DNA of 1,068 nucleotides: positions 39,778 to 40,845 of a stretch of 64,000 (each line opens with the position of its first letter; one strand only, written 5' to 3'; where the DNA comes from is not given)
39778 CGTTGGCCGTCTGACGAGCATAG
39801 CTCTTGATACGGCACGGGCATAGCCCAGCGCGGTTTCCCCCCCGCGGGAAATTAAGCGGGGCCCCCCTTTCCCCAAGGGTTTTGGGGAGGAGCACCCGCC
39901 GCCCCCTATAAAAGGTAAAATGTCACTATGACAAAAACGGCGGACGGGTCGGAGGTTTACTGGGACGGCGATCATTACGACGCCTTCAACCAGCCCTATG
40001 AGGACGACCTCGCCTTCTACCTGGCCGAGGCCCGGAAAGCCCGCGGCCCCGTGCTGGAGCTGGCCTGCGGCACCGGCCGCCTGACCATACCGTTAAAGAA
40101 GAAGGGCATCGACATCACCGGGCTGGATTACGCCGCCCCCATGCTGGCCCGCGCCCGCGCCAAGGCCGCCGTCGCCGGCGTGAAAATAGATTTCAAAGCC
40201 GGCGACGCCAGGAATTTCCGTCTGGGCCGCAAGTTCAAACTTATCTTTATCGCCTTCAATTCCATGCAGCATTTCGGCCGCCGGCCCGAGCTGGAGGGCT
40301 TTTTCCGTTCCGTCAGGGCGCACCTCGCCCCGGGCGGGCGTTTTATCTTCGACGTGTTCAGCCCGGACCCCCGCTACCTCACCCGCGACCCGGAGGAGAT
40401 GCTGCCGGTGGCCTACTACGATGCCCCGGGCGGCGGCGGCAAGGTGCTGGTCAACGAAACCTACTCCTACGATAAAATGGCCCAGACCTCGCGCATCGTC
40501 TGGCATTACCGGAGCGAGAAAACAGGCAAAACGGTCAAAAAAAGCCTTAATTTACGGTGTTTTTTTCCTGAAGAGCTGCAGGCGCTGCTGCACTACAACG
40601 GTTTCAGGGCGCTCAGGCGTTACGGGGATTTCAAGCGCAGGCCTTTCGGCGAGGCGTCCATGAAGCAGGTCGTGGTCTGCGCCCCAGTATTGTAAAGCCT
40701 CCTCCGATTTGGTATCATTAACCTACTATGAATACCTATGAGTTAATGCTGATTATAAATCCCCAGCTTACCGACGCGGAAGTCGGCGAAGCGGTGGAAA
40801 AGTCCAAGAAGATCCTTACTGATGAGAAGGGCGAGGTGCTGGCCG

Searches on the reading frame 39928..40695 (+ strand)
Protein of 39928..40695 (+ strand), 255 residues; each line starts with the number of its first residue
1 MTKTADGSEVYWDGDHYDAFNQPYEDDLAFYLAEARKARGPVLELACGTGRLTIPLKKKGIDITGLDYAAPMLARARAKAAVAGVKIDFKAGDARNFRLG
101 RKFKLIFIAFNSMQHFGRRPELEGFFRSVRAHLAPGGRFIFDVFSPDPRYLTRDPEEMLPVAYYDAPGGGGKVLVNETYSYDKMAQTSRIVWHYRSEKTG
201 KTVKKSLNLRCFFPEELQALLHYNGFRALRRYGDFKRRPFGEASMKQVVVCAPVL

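Call 16: find_encoding_contigs(protein=window:39928-40695:+, flank=3000, max_places=10)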
Protein window:39928-40695:+ (255 aa): 17 contigs read that carry it; 10 places shown.
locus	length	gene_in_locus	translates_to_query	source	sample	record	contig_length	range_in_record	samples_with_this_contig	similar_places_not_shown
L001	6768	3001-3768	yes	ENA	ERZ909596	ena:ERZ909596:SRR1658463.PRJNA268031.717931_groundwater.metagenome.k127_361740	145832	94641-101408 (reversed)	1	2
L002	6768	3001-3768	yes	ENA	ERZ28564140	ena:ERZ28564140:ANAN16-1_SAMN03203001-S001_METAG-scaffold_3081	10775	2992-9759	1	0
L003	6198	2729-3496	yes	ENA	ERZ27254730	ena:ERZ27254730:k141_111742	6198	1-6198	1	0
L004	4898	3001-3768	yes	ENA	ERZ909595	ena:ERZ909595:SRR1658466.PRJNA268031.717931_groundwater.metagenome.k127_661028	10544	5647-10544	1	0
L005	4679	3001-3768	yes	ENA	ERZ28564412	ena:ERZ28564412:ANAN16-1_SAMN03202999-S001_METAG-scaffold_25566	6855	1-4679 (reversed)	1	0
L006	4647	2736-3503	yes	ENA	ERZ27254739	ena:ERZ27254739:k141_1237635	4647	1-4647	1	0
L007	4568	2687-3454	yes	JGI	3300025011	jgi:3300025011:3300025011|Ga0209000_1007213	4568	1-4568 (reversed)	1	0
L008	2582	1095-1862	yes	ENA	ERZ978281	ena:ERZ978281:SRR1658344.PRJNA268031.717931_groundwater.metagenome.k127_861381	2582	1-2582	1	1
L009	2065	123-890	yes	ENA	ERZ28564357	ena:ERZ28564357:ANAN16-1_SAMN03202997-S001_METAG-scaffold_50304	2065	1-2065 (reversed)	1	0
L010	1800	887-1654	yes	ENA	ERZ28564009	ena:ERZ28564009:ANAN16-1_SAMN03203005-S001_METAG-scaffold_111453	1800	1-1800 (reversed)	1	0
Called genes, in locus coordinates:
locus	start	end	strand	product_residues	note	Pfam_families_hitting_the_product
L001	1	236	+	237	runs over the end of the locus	PF00483:NTP_transferase, PF12804:NTP_transf_3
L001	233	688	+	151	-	PF04074:DUF386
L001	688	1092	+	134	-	-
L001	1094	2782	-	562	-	PF14559:TPR_19 (faint), PF13431:TPR_17 (faint), PF13428:TPR_14 (faint), PF13424:TPR_12 (faint), PF07719:TPR_2 (faint), PF13432:TPR_16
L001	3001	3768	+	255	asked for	PF13489:Methyltransf_23, PF13847:Methyltransf_31, PF08241:Methyltransf_11, PF08242:Methyltransf_12, PF13649:Methyltransf_25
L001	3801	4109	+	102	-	PF01250:Ribosomal_S6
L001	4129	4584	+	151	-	PF00436:SSB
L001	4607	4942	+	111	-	PF01084:Ribosomal_S18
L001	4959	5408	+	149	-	PF01281:Ribosomal_L9_N, PF03948:Ribosomal_L9_C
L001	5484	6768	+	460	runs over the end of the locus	PF00772:DnaB, PF03796:DnaB_C, PF06745:ATPase (weak), PF13481:AAA_25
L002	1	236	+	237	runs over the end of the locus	PF00483:NTP_transferase, PF12804:NTP_transf_3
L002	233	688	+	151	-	PF04074:DUF386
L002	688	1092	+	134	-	-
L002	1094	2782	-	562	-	PF14559:TPR_19 (faint), PF13431:TPR_17 (faint), PF13428:TPR_14 (faint), PF13424:TPR_12 (faint), PF07719:TPR_2 (faint), PF13432:TPR_16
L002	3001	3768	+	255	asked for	PF13489:Methyltransf_23, PF13847:Methyltransf_31, PF08241:Methyltransf_11, PF08242:Methyltransf_12, PF13649:Methyltransf_25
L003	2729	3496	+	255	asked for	PF13489:Methyltransf_23, PF13847:Methyltransf_31, PF08241:Methyltransf_11, PF08242:Methyltransf_12, PF13649:Methyltransf_25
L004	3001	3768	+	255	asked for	PF13489:Methyltransf_23, PF13847:Methyltransf_31, PF08241:Methyltransf_11, PF08242:Methyltransf_12, PF13649:Methyltransf_25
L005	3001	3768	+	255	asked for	PF13489:Methyltransf_23, PF13847:Methyltransf_31, PF08241:Methyltransf_11, PF08242:Methyltransf_12, PF13649:Methyltransf_25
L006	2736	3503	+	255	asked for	PF13489:Methyltransf_23, PF13847:Methyltransf_31, PF08241:Methyltransf_11, PF08242:Methyltransf_12, PF13649:Methyltransf_25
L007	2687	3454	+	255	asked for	PF13489:Methyltransf_23, PF13847:Methyltransf_31, PF08241:Methyltransf_11, PF08242:Methyltransf_12, PF13649:Methyltransf_25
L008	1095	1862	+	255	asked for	PF13489:Methyltransf_23, PF13847:Methyltransf_31, PF08241:Methyltransf_11, PF08242:Methyltransf_12, PF13649:Methyltransf_25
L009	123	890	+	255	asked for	PF13489:Methyltransf_23, PF13847:Methyltransf_31, PF08241:Methyltransf_11, PF08242:Methyltransf_12, PF13649:Methyltransf_25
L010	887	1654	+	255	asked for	PF13489:Methyltransf_23, PF13847:Methyltransf_31, PF08241:Methyltransf_11, PF08242:Methyltransf_12, PF13649:Methyltransf_25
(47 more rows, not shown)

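Call 54: find_homologous_proteins(query=window:39928-40692:+, max_evalue=1e-40)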
Query window:39928-40692:+ (255 aa): 1413 proteins with E <= 1e-40 among 3897 candidates; the best 120 are listed.
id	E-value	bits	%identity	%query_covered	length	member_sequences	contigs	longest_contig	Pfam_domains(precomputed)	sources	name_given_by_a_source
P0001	1.7e-171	586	100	100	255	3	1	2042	PF13847.13,PF13489.13,PF13649.13,PF08241.19,PF08242.19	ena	-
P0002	3.4e-160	549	92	100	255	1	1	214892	PF13847.13,PF13489.13,PF05175.21,PF13649.13,PF01209.25,PF08241.19,PF08242.19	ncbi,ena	-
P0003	1.3e-152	524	87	100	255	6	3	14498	PF13847.13,PF13489.13,PF13649.13,PF08241.19,PF08242.19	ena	-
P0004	4.0e-144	497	83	100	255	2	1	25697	PF13847.13,PF13489.13,PF13649.13,PF08241.19,PF08242.19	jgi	-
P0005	9.2e-144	495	82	100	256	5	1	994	PF13847.13,PF13489.13,PF05175.21,PF13649.13,PF08241.19,PF08242.19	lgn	-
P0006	8.7e-139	479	82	100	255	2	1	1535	PF13847.13,PF13489.13,PF13649.13,PF08241.19,PF08242.19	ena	-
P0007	8.6e-137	473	79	100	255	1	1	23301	PF13847.13,PF13489.13,PF13649.13,PF08241.19,PF08242.19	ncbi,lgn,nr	ncbi:MAG: class I SAM-dependent methyltransferase [Elusimicrobiales bacterium]|nr:class I SAM-depend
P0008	8.9e-134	463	77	99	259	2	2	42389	PF13847.13,PF13489.13,PF13649.13,PF08241.19,PF08242.19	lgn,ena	-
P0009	9.8e-132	456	77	99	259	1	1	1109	PF13847.13,PF13489.13,PF05175.21,PF13649.13,PF01209.25,PF08241.19,PF08242.19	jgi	jgi:SAM-dependent methyltransferase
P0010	4.3e-131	454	79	99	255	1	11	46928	PF13847.13,PF13489.13,PF05175.21,PF13649.13,PF08241.19,PF08242.19,PF05401.17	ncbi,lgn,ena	-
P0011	6.8e-131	453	76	99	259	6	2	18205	PF13847.13,PF13489.13,PF05175.21,PF13649.13,PF01209.25,PF08241.19,PF08242.19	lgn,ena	-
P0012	1.0e-130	453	76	99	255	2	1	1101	PF13847.13,PF13489.13,PF05175.21,PF13649.13,PF08241.19,PF08242.19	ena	-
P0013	2.1e-130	452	77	99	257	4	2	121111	PF13847.13,PF13489.13,PF05175.21,PF13649.13,PF08241.19,PF08242.19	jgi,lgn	jgi:SAM-dependent methyltransferase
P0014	2.3e-130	452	79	99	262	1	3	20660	PF13847.13,PF13489.13,PF13649.13,PF08241.19,PF08242.19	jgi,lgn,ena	-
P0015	2.3e-130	452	78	98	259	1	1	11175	PF13847.13,PF13489.13,PF13649.13,PF08241.19,PF08242.19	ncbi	-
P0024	7.2e-128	443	77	98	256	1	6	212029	PF13847.13,PF13489.13,PF13649.13,PF08241.19,PF08242.19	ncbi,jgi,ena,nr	ncbi:MAG: hypothetical protein A2X35_03450 [Elusimicrobia bacterium GWA2_61_42]|nr:MAG: hypothetical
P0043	4.0e-124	431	74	98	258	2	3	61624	PF13847.13,PF13489.13,PF13649.13,PF08241.19,PF08242.19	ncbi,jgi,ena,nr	ncbi:MAG: hypothetical protein A2081_02690 [Elusimicrobia bacterium GWC2_61_19]|nr:MAG: hypothetical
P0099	2.6e-98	346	60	98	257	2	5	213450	PF13847.13,PF13489.13,PF05175.21,PF13649.13,PF01209.25,PF08241.19,PF08242.19,PF05401.17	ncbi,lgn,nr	ncbi:MAG: class I SAM-dependent methyltransferase [Elusimicrobia bacterium]|nr:class I SAM-dependent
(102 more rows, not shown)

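Call 55: find_encoding_contigs(protein=P0002, flank=10000, max_places=1)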
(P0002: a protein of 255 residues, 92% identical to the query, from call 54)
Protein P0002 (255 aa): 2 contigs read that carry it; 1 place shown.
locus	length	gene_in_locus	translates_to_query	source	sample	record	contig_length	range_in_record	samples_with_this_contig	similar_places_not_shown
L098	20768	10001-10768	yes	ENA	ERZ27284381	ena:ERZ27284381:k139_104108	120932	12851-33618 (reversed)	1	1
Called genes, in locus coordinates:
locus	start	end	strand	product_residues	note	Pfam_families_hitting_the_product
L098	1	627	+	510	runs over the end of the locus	PF00117:GATase, PF07722:Peptidase_C26, PF02540:NAD_synthase, PF00958:GMP_synt_C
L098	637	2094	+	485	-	PF00478:IMPDH, PF00571:CBS, PF01070:FMN_dh, PF03060:NMO (weak)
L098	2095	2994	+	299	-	-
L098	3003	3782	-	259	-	PF00378:ECH_1, PF16113:ECH_2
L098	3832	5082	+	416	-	PF13354:Beta-lactamase2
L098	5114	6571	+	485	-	PF01636:APH, PF22740:PapZ_C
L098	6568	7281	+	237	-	PF00483:NTP_transferase, PF12804:NTP_transf_3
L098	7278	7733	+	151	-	PF04074:DUF386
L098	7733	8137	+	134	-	-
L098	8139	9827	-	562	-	PF14559:TPR_19 (faint), PF07719:TPR_2 (faint), PF13428:TPR_14 (faint), PF13432:TPR_16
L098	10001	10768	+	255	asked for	PF13489:Methyltransf_23, PF01209:Ubie_methyltran (weak), PF05175:MTS (weak), PF13847:Methyltransf_31, PF08241:Methyltransf_11, PF08242:Methyltransf_12, PF13649:Methyltransf_25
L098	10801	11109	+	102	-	PF01250:Ribosomal_S6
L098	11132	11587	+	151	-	PF00436:SSB, PF01336:tRNA_anti-codon (faint)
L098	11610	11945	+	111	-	PF01084:Ribosomal_S18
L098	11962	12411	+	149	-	PF01281:Ribosomal_L9_N, PF03948:Ribosomal_L9_C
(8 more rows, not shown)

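Call 56: find_encoding_contigs(protein=P0003, flank=3000, max_places=2)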
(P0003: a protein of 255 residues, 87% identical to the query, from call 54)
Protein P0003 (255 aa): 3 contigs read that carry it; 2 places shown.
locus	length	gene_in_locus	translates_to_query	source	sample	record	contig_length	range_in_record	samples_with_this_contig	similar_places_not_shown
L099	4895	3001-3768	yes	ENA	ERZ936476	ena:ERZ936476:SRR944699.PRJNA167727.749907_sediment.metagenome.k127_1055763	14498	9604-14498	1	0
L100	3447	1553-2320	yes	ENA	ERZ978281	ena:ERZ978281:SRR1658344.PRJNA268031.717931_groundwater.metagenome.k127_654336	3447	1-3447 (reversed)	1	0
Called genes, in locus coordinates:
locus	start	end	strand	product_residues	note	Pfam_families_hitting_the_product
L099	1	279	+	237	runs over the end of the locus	PF00483:NTP_transferase, PF12804:NTP_transf_3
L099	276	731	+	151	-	PF04074:DUF386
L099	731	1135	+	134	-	-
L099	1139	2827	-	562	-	PF14559:TPR_19 (faint), PF13428:TPR_14 (faint), PF07719:TPR_2 (faint), PF13432:TPR_16 (weak)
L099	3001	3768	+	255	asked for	PF13489:Methyltransf_23, PF13847:Methyltransf_31, PF08241:Methyltransf_11, PF08242:Methyltransf_12, PF13649:Methyltransf_25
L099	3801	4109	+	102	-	PF01250:Ribosomal_S6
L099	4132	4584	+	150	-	PF00436:SSB, PF01336:tRNA_anti-codon (weak)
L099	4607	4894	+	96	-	?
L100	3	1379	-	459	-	?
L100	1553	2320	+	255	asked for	PF13489:Methyltransf_23, PF13847:Methyltransf_31, PF08241:Methyltransf_11, PF08242:Methyltransf_12, PF13649:Methyltransf_25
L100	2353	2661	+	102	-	PF01250:Ribosomal_S6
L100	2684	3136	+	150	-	PF00436:SSB, PF01336:tRNA_anti-codon (weak)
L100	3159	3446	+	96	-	?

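Call 57: find_encoding_contigs(protein=P0004, flank=3000, max_places=1)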
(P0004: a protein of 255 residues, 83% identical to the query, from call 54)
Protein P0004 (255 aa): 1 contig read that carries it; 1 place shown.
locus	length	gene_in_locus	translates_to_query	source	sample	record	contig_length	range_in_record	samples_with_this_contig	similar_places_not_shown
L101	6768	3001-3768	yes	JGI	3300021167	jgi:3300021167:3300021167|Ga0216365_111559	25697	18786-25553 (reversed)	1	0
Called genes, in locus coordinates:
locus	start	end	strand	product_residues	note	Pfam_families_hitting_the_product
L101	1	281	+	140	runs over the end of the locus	?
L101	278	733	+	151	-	PF04074:DUF386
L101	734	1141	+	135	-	-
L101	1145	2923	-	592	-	PF14559:TPR_19 (faint), PF00515:TPR_1 (faint), PF07719:TPR_2 (faint), PF13174:TPR_6 (faint), PF13176:TPR_7 (faint), PF13181:TPR_8 (faint), PF13424:TPR_12 (faint), PF13432:TPR_16, +1 more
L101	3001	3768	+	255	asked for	PF13489:Methyltransf_23, PF13847:Methyltransf_31, PF08241:Methyltransf_11, PF08242:Methyltransf_12, PF13649:Methyltransf_25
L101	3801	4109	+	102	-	PF01250:Ribosomal_S6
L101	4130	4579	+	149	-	PF00436:SSB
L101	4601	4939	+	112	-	PF01084:Ribosomal_S18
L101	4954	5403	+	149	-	PF01281:Ribosomal_L9_N, PF03948:Ribosomal_L9_C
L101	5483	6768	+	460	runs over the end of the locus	PF00772:DnaB, PF03796:DnaB_C, PF06745:ATPase (weak), PF13481:AAA_25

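Call 67: find_encoding_contigs(protein=P0007, flank=2500, max_places=1)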
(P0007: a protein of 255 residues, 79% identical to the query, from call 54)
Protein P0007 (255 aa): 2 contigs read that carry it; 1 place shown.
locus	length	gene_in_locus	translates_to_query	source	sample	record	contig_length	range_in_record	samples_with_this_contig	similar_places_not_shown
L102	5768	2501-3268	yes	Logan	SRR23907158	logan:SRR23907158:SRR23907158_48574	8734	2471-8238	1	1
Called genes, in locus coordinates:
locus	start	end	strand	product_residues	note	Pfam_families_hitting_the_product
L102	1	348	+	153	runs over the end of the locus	PF04074:DUF386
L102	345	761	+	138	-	-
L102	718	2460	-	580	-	PF13428:TPR_14 (faint), PF14559:TPR_19 (faint), PF00515:TPR_1 (faint), PF07719:TPR_2 (faint), PF13181:TPR_8 (faint), PF13432:TPR_16 (weak)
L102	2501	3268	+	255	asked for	PF13489:Methyltransf_23, PF13847:Methyltransf_31, PF08241:Methyltransf_11, PF08242:Methyltransf_12, PF13649:Methyltransf_25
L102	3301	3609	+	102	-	PF01250:Ribosomal_S6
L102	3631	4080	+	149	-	PF00436:SSB, PF01336:tRNA_anti-codon (faint)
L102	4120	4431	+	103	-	PF01084:Ribosomal_S18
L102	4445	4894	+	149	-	PF01281:Ribosomal_L9_N, PF03948:Ribosomal_L9_C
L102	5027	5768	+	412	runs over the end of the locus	?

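Call 68: find_encoding_contigs(protein=P0008, flank=2500, max_places=1)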
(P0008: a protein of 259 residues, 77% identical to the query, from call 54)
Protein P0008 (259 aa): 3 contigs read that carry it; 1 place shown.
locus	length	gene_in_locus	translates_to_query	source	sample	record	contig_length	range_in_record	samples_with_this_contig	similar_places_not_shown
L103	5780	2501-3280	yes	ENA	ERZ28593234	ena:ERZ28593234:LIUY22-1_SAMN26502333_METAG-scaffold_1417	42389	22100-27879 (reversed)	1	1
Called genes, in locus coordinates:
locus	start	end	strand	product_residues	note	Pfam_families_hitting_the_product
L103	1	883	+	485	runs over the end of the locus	PF01636:APH, PF22740:PapZ_C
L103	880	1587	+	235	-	PF00483:NTP_transferase, PF12804:NTP_transf_3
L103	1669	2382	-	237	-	PF01522:Polysacc_deac_1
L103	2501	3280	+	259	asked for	PF13489:Methyltransf_23, PF13847:Methyltransf_31, PF08241:Methyltransf_11, PF08242:Methyltransf_12, PF13649:Methyltransf_25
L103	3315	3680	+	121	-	PF01250:Ribosomal_S6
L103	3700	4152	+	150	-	PF00436:SSB, PF01336:tRNA_anti-codon (faint)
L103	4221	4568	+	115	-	PF01084:Ribosomal_S18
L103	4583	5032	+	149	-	PF01281:Ribosomal_L9_N, PF03948:Ribosomal_L9_C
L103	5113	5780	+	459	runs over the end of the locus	PF00772:DnaB, PF20307:divDNAB (faint), PF03796:DnaB_C, PF06745:ATPase (weak), PF13481:AAA_25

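Call 69: find_encoding_contigs(protein=P0024, flank=2500, max_places=1)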
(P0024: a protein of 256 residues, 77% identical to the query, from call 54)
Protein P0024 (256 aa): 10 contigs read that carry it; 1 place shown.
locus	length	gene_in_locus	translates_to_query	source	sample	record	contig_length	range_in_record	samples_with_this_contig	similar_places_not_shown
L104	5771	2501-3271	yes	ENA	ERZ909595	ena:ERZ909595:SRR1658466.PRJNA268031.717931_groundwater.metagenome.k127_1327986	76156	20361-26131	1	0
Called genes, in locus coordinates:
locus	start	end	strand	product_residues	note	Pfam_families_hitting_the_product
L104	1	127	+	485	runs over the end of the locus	PF01636:APH, PF22740:PapZ_C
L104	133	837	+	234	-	PF00483:NTP_transferase, PF12804:NTP_transf_3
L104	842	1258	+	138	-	-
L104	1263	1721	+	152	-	PF04074:DUF386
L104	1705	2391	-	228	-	PF00590:TP_methylase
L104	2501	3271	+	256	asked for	PF13489:Methyltransf_23, PF13847:Methyltransf_31, PF08241:Methyltransf_11, PF08242:Methyltransf_12, PF13649:Methyltransf_25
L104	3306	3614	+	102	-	PF01250:Ribosomal_S6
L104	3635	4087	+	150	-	PF00436:SSB, PF01336:tRNA_anti-codon (weak)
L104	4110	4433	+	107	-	PF01084:Ribosomal_S18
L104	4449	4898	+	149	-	PF01281:Ribosomal_L9_N, PF03948:Ribosomal_L9_C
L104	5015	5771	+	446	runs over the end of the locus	PF00772:DnaB, PF20307:divDNAB (faint), PF03796:DnaB_C, PF13481:AAA_25, PF06745:ATPase (weak)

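Call 70: find_encoding_contigs(protein=P0043, flank=2500, max_places=1)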
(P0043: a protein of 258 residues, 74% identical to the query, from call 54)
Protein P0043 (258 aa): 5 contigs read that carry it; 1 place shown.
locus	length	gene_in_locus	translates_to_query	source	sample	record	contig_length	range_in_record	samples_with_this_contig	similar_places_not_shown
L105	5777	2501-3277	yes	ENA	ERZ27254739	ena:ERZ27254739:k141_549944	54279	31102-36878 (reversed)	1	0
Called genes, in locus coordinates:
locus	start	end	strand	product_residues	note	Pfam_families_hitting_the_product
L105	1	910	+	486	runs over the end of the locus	PF01636:APH, PF22740:PapZ_C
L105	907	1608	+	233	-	PF00483:NTP_transferase, PF12804:NTP_transf_3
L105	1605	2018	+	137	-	-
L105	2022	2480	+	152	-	PF04074:DUF386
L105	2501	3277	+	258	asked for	PF13489:Methyltransf_23, PF13847:Methyltransf_31, PF08241:Methyltransf_11, PF08242:Methyltransf_12, PF13649:Methyltransf_25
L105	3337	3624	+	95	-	PF01250:Ribosomal_S6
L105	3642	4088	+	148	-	PF00436:SSB, PF01336:tRNA_anti-codon (weak)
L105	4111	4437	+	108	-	PF01084:Ribosomal_S18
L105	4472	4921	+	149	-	PF01281:Ribosomal_L9_N, PF03948:Ribosomal_L9_C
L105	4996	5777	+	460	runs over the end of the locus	PF00772:DnaB, PF03796:DnaB_C, PF06745:ATPase (weak), PF13481:AAA_25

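Call 71: find_encoding_contigs(protein=P0099, flank=2500, max_places=1)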
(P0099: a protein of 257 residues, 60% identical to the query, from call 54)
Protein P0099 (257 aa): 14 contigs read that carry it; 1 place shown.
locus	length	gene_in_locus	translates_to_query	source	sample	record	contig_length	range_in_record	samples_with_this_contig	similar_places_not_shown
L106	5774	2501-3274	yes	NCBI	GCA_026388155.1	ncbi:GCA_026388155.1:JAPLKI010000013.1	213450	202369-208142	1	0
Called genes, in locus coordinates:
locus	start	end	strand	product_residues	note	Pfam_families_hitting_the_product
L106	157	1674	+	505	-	PF01636:APH (weak), PF22740:PapZ_C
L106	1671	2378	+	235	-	PF00483:NTP_transferase, PF12804:NTP_transf_3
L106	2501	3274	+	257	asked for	PF05401:NodS (weak), PF13489:Methyltransf_23, PF01209:Ubie_methyltran (weak), PF05175:MTS, PF13847:Methyltransf_31, PF08241:Methyltransf_11, PF08242:Methyltransf_12, PF13649:Methyltransf_25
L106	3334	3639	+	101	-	PF01250:Ribosomal_S6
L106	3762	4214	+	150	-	PF00436:SSB, PF01336:tRNA_anti-codon (faint)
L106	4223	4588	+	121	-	PF01084:Ribosomal_S18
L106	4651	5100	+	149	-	PF01281:Ribosomal_L9_N, PF03948:Ribosomal_L9_C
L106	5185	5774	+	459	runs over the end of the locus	PF00772:DnaB, PF03796:DnaB_C, PF06745:ATPase (faint), PF13481:AAA_25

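Call 76: search_protein_families(library=pfam, proteins=[window:39928-40695:+], max_evalue=0.01)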
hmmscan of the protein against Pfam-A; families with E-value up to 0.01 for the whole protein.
window:39928-40695:+ (255 aa): 8 families
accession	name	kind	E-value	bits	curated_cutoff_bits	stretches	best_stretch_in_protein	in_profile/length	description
PF13649.12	Methyltransf_25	-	4.2e-20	72.7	27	1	42-137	1-97/97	Methyltransferase domain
PF08242.18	Methyltransf_12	-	5.4e-14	53.1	30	1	43-139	1-98/98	Methyltransferase domain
PF08241.18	Methyltransf_11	-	1.1e-13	52.1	21.2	1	43-141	1-95/95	Methyltransferase domain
PF13489.12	Methyltransf_23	-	2.6e-12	47.2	27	1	24-227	9-160/164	Methyltransferase domain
PF13847.12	Methyltransf_31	-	5.8e-11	42.7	27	1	40-145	5-113/145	Methyltransferase domain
PF01209.24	Ubie_methyltran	-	0.00032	20.5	20.1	1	39-145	48-155/233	ubiE/COQ5 methyltransferase family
PF05175.20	MTS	-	0.00056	20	23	1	38-140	31-137/170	Methyltransferase small domain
PF05401.17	NodS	-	0.0018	18.6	24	1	33-142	38-145/201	Nodulation protein S (NodS)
